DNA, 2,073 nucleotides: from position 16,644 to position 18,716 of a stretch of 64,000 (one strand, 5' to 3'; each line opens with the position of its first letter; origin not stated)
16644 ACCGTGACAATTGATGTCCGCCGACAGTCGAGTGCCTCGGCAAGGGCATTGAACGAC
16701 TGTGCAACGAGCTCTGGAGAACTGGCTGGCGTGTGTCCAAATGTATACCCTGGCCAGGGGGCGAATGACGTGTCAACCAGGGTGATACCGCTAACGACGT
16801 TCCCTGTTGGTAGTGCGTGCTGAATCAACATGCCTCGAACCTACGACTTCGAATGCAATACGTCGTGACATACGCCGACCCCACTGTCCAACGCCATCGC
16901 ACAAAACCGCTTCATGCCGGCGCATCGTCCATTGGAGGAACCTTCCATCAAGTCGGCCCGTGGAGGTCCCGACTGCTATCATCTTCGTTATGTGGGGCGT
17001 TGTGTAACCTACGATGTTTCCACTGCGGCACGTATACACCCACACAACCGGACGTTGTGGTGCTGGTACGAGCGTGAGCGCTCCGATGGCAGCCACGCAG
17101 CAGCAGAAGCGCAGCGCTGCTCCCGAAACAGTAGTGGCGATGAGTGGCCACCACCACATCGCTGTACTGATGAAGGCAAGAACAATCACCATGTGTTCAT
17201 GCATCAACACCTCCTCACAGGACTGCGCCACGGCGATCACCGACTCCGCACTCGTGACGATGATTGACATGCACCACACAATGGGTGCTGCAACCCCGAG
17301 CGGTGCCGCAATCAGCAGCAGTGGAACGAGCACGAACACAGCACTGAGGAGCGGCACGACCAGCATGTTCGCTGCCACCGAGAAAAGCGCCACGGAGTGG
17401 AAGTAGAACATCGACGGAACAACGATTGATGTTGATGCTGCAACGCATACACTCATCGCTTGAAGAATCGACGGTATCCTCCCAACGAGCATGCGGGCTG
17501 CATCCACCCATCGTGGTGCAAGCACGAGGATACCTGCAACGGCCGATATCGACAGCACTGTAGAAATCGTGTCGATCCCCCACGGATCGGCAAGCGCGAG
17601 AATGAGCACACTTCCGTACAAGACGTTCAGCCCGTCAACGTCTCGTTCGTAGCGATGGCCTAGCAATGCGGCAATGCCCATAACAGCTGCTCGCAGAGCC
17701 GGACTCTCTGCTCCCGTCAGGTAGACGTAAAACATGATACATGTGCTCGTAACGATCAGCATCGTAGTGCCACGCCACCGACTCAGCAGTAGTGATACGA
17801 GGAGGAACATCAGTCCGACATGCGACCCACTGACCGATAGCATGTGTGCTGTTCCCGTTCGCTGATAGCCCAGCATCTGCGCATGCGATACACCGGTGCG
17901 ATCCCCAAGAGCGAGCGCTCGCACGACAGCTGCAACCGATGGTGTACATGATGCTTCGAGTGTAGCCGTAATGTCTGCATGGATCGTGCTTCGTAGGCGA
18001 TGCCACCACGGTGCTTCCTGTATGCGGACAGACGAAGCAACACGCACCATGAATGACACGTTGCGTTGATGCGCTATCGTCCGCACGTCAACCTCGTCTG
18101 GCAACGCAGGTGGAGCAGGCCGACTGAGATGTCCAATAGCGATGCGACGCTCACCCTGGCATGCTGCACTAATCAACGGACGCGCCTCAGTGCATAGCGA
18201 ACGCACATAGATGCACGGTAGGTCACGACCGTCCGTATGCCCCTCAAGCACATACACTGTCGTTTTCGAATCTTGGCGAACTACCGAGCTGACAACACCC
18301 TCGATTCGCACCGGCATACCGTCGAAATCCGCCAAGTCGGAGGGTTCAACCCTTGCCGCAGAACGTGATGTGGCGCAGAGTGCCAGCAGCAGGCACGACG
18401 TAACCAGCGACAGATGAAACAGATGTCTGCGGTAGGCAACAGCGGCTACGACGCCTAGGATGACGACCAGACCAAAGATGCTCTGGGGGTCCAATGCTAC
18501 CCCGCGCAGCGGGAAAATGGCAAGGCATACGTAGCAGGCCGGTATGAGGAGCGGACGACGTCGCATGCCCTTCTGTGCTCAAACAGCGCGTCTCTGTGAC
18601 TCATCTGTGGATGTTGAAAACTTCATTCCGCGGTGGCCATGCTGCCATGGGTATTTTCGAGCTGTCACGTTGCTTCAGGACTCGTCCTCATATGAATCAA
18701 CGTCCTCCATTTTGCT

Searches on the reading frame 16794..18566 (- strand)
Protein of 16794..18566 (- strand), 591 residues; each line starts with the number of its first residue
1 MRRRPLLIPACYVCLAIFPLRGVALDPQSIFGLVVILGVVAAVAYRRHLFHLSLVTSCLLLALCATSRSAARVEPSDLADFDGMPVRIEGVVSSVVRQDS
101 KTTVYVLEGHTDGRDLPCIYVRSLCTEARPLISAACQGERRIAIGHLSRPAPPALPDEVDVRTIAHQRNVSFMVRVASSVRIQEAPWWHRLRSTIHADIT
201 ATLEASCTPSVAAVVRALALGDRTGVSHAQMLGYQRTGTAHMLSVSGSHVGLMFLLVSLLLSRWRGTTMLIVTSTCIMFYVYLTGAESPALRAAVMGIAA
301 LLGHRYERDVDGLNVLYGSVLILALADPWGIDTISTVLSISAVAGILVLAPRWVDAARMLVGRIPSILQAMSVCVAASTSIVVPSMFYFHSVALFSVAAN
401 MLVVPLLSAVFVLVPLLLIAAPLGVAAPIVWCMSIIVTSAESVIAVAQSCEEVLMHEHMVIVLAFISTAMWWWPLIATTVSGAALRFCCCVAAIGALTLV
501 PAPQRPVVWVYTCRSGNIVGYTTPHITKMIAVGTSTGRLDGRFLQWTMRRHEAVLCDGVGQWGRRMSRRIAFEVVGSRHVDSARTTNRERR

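Call 30: search_protein_families(library=pfam, proteins=[window:16794-18566:-], max_evalue=0.01)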
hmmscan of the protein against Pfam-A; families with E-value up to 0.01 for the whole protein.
window:16794-18566:- (591 aa): 2 families
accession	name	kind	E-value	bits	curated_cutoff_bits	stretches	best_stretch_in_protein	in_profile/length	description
PF03772.21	Competence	-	5.8e-40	137.8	23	1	218-473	1-264/270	Competence protein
PF13567.11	DUF4131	-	7.4e-12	45.7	31.6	1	29-179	7-162/165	Domain of unknown function (DUF4131)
